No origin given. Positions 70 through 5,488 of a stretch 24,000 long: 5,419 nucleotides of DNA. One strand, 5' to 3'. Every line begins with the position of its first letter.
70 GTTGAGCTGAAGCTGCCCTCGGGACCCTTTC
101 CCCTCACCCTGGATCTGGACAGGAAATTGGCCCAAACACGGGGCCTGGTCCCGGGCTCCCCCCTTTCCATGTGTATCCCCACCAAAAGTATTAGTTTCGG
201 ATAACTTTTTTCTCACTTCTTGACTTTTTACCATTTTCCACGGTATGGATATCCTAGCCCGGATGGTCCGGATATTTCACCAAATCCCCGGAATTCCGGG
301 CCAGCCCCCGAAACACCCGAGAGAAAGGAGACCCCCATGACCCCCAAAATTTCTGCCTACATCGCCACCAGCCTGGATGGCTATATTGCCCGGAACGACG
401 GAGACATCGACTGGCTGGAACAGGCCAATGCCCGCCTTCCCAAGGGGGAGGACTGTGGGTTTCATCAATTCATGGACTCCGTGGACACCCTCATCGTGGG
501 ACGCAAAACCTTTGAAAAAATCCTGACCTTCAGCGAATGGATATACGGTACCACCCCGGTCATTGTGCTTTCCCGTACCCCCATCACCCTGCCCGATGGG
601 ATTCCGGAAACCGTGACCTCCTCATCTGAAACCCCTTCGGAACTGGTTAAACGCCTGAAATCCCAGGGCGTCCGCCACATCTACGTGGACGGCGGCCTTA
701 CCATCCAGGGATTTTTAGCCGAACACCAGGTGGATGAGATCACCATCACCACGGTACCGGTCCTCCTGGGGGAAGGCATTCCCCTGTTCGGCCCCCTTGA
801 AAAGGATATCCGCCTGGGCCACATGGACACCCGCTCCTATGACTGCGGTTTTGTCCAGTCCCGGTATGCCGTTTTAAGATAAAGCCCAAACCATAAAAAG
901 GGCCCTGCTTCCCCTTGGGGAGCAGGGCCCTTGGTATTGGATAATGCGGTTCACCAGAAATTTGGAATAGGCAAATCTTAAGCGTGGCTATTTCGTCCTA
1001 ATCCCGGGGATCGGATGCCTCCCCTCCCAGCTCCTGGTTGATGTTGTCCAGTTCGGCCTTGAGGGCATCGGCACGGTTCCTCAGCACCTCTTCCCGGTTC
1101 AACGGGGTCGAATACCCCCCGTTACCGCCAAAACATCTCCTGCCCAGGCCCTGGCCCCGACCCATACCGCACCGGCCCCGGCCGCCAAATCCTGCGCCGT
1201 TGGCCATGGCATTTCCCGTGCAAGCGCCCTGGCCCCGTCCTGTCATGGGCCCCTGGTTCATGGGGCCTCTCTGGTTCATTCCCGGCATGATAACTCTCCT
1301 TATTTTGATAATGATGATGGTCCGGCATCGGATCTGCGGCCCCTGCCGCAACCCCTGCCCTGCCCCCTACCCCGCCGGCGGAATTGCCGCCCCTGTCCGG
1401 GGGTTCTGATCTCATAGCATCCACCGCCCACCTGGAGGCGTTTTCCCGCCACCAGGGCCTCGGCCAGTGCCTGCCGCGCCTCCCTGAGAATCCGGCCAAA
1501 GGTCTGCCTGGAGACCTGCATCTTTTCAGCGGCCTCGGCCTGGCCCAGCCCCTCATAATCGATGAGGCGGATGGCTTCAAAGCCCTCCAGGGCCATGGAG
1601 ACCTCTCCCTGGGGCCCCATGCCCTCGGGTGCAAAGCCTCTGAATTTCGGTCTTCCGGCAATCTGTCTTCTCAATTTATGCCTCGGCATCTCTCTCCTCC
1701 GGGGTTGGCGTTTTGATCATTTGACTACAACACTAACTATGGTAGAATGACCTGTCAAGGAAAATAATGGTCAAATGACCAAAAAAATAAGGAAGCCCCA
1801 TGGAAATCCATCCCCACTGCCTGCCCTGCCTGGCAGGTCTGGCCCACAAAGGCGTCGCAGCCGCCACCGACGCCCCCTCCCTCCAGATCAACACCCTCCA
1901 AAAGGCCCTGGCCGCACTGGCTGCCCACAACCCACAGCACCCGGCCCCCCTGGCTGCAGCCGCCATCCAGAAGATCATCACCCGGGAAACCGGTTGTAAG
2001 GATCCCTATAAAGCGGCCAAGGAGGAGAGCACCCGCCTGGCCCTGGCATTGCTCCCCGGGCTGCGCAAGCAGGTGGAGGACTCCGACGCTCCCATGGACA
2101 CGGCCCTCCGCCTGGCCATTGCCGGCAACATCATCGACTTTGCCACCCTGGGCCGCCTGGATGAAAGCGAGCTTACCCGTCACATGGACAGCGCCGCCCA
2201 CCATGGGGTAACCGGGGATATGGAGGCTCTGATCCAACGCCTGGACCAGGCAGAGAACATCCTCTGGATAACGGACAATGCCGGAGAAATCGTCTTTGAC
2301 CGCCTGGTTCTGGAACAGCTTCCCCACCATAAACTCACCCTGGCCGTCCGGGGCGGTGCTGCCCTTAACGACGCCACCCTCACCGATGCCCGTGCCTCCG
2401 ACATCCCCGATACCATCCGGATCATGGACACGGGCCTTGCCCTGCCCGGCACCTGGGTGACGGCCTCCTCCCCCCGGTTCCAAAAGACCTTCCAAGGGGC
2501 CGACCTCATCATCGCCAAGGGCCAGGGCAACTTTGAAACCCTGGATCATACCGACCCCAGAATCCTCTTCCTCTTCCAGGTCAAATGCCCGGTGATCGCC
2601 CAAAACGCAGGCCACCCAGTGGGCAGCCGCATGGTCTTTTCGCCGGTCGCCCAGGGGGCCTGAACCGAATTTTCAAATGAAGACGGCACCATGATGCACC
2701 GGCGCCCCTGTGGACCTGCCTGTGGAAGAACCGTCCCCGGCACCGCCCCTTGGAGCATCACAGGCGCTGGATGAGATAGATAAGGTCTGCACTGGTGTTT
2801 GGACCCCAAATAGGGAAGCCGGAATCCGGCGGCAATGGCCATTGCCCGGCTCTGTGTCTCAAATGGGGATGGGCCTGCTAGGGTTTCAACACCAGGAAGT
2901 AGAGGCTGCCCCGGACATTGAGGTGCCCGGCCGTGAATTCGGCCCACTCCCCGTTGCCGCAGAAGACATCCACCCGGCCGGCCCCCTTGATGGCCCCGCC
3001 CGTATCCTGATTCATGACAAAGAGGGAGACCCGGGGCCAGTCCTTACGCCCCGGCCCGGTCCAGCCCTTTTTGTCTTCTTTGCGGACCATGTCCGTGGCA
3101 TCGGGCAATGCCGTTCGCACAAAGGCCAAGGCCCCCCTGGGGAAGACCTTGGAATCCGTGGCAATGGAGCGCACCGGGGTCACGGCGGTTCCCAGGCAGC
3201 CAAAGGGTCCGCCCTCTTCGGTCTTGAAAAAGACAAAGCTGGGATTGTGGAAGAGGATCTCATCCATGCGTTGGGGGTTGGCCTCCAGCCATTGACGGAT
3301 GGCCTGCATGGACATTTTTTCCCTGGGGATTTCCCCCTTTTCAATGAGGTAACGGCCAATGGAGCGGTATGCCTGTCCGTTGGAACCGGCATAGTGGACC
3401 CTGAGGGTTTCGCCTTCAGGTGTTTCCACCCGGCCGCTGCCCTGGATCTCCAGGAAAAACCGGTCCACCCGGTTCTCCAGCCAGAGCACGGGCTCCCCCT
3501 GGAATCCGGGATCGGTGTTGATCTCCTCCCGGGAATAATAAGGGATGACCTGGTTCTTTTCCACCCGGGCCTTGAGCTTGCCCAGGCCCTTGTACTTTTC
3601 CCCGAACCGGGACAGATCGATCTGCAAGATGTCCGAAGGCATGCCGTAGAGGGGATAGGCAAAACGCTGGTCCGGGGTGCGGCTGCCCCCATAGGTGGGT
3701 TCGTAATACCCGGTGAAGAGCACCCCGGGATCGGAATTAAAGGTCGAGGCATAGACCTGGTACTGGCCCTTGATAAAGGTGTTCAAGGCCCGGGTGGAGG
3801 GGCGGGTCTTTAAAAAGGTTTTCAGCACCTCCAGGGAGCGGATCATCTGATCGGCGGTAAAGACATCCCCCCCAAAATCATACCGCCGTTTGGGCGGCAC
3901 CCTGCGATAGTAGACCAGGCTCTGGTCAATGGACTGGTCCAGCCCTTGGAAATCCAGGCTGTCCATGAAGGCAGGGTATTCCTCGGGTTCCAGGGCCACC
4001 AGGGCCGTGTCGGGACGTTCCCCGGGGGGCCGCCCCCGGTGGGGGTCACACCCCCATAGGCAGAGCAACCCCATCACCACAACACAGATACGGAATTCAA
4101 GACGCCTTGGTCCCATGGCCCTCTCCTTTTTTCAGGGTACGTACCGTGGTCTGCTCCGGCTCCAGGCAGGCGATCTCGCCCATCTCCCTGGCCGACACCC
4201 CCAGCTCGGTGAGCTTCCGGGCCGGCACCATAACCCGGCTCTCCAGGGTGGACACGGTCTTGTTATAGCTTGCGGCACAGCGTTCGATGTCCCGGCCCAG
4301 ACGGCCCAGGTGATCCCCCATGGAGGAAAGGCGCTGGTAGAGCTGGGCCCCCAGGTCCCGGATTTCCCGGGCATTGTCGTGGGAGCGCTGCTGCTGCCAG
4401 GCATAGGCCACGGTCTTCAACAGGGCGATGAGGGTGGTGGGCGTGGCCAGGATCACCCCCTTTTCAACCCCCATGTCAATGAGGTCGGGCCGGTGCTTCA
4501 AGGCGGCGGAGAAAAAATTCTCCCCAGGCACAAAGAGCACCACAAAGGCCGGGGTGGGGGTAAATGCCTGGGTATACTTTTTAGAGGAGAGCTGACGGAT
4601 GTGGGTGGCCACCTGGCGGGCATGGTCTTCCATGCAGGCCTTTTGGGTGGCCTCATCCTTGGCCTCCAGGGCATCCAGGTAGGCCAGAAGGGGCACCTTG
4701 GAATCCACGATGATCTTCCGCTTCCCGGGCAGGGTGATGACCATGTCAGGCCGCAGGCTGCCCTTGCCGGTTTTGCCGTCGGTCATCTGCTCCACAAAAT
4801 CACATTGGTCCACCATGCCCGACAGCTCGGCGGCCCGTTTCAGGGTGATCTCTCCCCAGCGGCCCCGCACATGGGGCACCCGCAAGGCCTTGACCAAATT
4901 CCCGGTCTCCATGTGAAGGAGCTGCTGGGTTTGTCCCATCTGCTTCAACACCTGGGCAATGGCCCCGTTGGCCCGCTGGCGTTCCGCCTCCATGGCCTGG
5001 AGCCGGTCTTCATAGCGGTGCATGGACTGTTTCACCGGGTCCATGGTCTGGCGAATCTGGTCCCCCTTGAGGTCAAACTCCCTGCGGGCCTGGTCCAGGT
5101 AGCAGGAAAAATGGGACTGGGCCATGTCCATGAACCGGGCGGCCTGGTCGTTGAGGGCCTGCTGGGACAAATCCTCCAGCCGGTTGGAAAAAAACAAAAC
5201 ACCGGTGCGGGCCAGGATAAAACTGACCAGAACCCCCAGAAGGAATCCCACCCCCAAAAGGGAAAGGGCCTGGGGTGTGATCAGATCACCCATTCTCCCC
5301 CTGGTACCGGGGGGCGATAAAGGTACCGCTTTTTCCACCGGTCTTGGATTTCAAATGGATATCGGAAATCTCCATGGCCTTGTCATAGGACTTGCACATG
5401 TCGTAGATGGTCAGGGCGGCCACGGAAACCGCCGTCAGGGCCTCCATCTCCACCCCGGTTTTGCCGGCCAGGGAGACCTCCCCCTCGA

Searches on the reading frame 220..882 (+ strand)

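Call 46: search_protein_families(library=pfam, proteins=[window:220-882:+], max_evalue=0.0001)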
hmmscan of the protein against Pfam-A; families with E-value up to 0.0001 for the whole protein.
window:220-882:+ (220 aa): 1 family
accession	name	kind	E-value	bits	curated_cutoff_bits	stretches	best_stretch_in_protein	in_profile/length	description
PF01872.23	RibD_C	-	1.5e-18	67.7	24.1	1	42-211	1-195/197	RibD C-terminal domain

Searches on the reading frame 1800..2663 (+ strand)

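Call 46: search_protein_families(library=pfam, proteins=[window:1800-2663:+], max_evalue=0.0001)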
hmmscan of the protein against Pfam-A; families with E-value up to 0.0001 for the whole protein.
window:1800-2663:+ (287 aa): 1 family
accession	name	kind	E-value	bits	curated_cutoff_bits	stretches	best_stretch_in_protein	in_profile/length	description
PF01937.24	ARMT1-like_dom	-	2.1e-53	182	25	1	3-277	1-310/311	Damage-control phosphatase ARMT1-like domain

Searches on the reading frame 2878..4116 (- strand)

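Call 46: search_protein_families(library=pfam, proteins=[window:2878-4116:-], max_evalue=0.0001)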
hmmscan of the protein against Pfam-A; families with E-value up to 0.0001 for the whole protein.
window:2878-4116:- (412 aa): 2 families
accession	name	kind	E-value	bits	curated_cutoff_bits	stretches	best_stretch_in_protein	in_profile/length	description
PF03562.22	MltA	-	1.8e-59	200.9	24.3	1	133-298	1-163/163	MltA specific insert domain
PF06725.17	3D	-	1.8e-13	50.9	23.8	1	316-408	1-71/72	3D domain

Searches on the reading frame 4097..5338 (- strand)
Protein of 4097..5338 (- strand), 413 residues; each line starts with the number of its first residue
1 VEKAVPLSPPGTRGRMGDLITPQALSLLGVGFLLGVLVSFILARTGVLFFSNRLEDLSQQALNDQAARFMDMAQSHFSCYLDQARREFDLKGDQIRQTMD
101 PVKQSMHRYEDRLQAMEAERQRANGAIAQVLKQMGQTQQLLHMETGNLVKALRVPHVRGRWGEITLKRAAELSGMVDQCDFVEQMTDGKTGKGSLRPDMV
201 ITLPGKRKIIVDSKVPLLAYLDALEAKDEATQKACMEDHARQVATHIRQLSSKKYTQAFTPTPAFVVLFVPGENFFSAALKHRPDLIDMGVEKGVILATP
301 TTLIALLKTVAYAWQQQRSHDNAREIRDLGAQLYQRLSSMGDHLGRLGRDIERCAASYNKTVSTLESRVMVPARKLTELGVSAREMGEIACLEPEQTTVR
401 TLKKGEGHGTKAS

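Call 46: search_protein_families(library=pfam, proteins=[window:4097-5338:-], max_evalue=0.0001)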
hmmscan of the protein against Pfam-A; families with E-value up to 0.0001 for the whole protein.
window:4097-5338:- (413 aa): 1 family
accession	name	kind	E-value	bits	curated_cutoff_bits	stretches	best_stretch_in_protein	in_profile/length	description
PF02646.22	RmuC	-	8.5e-95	317.6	26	1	94-384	2-289/291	RmuC family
